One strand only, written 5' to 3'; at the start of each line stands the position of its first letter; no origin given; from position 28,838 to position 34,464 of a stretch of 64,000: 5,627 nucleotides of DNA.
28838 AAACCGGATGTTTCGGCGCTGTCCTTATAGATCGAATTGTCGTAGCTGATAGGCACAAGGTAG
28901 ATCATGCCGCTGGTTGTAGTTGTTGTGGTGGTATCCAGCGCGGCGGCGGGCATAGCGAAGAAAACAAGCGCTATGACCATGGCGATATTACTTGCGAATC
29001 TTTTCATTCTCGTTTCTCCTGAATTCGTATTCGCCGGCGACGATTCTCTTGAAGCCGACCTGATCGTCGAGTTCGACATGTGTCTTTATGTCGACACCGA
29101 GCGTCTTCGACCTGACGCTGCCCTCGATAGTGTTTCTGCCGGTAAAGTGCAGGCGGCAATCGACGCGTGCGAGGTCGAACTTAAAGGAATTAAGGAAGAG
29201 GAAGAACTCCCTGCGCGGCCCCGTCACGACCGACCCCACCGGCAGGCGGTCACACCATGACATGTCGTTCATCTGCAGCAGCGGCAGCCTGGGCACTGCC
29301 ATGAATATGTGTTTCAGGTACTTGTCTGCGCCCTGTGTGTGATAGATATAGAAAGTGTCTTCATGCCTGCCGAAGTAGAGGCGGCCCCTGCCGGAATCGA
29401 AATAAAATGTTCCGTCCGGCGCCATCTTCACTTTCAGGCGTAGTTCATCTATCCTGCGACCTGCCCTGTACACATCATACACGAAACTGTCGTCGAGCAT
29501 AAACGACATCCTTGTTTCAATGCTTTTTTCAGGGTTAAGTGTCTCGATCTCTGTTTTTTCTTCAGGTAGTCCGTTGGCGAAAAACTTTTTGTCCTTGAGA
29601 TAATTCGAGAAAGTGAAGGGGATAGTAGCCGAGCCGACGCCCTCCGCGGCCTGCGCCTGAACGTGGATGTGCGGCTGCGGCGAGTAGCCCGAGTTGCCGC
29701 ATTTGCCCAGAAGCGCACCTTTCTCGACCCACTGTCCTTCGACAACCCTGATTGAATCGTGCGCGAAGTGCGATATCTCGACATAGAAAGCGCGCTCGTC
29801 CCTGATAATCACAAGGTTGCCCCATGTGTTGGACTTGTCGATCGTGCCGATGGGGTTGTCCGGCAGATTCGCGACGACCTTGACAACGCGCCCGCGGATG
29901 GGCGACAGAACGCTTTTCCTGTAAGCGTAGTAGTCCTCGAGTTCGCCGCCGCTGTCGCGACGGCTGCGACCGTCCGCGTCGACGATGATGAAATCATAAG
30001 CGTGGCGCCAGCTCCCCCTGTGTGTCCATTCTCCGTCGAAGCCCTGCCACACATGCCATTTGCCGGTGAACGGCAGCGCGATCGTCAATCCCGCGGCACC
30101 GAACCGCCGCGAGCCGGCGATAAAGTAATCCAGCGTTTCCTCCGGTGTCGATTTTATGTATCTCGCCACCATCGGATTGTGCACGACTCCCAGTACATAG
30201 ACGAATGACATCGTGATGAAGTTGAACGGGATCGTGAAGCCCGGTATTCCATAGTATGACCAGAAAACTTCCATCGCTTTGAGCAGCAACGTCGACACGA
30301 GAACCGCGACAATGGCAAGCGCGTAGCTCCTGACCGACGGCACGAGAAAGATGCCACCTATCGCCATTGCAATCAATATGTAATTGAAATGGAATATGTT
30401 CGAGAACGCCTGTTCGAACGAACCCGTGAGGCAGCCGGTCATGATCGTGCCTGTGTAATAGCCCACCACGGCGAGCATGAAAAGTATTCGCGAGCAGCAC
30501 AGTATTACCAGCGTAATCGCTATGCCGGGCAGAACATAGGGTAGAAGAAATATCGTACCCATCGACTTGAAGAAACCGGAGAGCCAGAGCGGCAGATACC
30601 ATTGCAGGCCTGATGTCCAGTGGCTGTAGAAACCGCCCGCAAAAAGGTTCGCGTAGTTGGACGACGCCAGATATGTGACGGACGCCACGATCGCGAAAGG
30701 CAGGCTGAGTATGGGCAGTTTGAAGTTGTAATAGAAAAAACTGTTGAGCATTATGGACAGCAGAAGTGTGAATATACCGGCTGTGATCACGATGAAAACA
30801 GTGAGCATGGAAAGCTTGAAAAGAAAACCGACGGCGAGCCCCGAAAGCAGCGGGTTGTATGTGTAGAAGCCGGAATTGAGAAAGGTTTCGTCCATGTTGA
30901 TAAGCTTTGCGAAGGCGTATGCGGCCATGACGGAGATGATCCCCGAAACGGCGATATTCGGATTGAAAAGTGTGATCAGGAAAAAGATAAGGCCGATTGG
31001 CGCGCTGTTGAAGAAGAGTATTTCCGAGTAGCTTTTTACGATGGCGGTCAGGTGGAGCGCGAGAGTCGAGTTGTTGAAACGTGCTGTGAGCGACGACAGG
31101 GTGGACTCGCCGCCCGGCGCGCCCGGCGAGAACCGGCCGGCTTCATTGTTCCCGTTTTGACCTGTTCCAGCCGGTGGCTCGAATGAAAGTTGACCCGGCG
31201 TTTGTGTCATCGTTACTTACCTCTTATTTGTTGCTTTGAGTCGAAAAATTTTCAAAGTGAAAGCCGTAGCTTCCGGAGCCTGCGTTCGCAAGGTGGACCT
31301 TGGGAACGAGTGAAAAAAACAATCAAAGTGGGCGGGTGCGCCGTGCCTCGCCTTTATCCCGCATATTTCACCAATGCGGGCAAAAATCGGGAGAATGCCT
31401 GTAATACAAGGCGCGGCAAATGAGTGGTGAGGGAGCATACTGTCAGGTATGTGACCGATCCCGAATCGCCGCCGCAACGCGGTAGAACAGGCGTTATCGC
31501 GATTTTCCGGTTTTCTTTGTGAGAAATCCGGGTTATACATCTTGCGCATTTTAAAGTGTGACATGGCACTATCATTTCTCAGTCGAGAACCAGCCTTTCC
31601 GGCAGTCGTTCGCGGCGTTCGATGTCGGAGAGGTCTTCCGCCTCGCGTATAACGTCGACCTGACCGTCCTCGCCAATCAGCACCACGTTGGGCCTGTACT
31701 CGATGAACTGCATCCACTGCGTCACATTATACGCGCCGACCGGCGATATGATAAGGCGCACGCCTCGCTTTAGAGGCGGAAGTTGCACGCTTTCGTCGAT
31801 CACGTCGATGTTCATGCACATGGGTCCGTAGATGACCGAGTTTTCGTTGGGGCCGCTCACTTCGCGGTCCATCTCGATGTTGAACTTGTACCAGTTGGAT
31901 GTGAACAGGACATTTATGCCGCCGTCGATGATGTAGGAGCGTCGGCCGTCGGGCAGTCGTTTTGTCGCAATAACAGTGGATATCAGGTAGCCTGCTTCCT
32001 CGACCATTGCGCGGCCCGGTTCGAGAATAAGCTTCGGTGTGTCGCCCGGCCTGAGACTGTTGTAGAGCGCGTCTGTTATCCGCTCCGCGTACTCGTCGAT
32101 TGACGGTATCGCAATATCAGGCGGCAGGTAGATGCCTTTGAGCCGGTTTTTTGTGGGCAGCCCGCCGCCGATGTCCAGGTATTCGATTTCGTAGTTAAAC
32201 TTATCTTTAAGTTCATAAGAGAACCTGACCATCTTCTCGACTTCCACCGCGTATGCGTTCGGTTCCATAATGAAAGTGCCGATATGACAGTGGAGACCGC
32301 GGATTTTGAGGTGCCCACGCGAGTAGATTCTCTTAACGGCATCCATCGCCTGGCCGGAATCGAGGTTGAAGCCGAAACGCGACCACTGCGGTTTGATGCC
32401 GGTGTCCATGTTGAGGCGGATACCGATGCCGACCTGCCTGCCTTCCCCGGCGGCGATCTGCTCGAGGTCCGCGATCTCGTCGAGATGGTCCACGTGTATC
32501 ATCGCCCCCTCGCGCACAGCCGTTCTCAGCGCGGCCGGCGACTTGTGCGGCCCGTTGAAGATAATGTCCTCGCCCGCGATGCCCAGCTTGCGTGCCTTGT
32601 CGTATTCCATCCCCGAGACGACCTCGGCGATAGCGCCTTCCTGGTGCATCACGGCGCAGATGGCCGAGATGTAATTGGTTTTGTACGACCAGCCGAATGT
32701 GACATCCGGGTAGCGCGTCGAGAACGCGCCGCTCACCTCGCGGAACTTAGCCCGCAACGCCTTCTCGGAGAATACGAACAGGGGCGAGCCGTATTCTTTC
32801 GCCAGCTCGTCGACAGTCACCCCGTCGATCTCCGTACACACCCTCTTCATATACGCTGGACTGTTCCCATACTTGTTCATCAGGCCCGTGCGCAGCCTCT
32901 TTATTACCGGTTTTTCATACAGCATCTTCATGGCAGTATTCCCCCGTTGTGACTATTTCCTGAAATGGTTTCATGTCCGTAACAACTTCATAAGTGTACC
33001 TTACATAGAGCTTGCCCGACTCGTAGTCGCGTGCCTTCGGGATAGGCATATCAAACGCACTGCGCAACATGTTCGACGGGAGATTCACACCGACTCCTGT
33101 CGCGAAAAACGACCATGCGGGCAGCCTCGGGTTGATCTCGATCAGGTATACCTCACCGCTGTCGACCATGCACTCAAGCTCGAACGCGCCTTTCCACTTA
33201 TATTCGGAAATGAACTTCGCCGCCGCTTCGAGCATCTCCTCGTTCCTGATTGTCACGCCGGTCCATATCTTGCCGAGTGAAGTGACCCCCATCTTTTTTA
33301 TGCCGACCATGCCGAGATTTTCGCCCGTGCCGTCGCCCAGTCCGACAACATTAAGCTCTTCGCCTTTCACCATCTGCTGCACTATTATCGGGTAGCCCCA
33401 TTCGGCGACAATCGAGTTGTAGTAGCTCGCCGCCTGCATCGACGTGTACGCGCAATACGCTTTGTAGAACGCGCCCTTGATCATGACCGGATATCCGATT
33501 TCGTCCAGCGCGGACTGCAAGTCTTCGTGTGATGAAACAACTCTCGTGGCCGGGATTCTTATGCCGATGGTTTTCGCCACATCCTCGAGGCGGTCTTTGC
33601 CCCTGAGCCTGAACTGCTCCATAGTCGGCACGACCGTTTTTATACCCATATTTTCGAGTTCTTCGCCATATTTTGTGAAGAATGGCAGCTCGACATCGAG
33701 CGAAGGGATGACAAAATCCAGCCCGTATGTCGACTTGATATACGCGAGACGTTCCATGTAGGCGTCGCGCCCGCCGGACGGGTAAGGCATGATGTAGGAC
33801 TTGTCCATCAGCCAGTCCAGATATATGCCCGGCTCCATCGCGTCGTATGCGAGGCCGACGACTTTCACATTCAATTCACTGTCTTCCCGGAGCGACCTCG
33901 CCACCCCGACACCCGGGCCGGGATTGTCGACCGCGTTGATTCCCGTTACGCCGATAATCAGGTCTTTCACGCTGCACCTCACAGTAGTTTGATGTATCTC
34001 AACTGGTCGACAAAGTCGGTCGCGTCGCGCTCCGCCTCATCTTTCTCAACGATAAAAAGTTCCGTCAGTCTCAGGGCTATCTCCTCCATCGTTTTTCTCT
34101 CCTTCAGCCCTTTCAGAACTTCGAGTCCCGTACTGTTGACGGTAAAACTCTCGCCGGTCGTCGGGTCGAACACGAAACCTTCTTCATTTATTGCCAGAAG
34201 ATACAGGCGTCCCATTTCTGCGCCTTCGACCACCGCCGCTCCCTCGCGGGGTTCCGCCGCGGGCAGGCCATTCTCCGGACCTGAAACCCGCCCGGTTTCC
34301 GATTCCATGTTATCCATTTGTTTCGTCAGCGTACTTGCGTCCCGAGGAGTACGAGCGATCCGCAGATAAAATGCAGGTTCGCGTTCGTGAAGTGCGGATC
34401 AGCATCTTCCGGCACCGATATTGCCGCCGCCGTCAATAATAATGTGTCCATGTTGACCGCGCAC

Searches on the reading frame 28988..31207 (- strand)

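Call 37: search_protein_families(library=pfam, proteins=[window:28988-31207:-], max_evalue=0.00001)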
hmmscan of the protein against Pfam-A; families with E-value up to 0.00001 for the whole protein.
window:28988-31207:- (739 aa): 2 families
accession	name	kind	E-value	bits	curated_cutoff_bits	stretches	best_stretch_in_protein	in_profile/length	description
PF03253.19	UT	-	4.5e-62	210.3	25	1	54-338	2-290/292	Urea transporter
PF01551.29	Peptidase_M23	-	1.8e-09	38.1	28.7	1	431-519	14-88/96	Peptidase family M23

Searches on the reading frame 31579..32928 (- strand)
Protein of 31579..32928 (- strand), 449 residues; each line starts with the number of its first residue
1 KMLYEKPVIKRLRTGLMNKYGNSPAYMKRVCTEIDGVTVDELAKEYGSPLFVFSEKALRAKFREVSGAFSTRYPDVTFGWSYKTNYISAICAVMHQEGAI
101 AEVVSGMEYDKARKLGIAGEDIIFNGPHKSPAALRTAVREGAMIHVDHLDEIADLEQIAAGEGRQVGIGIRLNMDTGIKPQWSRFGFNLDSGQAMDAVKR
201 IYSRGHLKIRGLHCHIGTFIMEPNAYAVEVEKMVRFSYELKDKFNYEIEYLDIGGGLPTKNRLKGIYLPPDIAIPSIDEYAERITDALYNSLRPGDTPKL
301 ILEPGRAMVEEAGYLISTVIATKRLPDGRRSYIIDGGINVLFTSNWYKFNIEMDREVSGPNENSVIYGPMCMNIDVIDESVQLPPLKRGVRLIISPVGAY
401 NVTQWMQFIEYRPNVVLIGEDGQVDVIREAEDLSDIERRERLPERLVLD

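Call 37: search_protein_families(library=pfam, proteins=[window:31579-32928:-], max_evalue=0.00001)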
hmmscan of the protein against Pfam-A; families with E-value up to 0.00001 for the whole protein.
window:31579-32928:- (449 aa): 3 families
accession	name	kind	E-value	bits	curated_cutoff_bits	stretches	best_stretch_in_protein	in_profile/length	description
PF02784.22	Orn_Arg_deC_N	-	7.2e-34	117.7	23.4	1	62-309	4-246/247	Pyridoxal-dependent decarboxylase, pyridoxal binding domain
PF00278.28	Orn_DAP_Arg_deC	-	9.4e-13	48.7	23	1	222-398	5-95/95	Pyridoxal-dependent decarboxylase, C-terminal sheet domain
PF01168.26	Ala_racemase_N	-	2.4e-07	31.1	24.1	1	99-241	60-182/220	Alanine racemase, N-terminal domain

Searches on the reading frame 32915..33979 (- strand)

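Call 37: search_protein_families(library=pfam, proteins=[window:32915-33979:-], max_evalue=0.00001)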
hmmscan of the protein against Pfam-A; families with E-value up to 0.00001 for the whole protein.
window:32915-33979:- (354 aa): 3 families
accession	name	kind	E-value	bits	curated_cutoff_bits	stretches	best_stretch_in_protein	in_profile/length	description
PF02786.22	CPSase_L_D2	-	1.6e-08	34.8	19.8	0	247-305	139-200/211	Carbamoyl-phosphate synthase L chain, ATP binding domain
PF15632.11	ATPgrasp_Ter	-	7.1e-08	32.7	29.1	1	198-316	5-116/131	ATP-grasp in the biosynthetic pathway with Ter operon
PF02655.19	ATP-grasp_3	-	4.2e-06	27.4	23.2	1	189-286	58-157/160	ATP-grasp domain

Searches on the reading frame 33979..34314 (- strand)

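Call 37: search_protein_families(library=pfam, proteins=[window:33979-34314:-], max_evalue=0.00001)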
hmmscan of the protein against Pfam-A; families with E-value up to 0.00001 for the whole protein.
window:33979-34314:- (111 aa): 1 family
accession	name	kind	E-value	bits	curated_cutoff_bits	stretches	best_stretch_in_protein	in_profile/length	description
PF05402.18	PqqD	-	4e-12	46.7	23.4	1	47-107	3-63/67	Coenzyme PQQ synthesis protein D (PqqD)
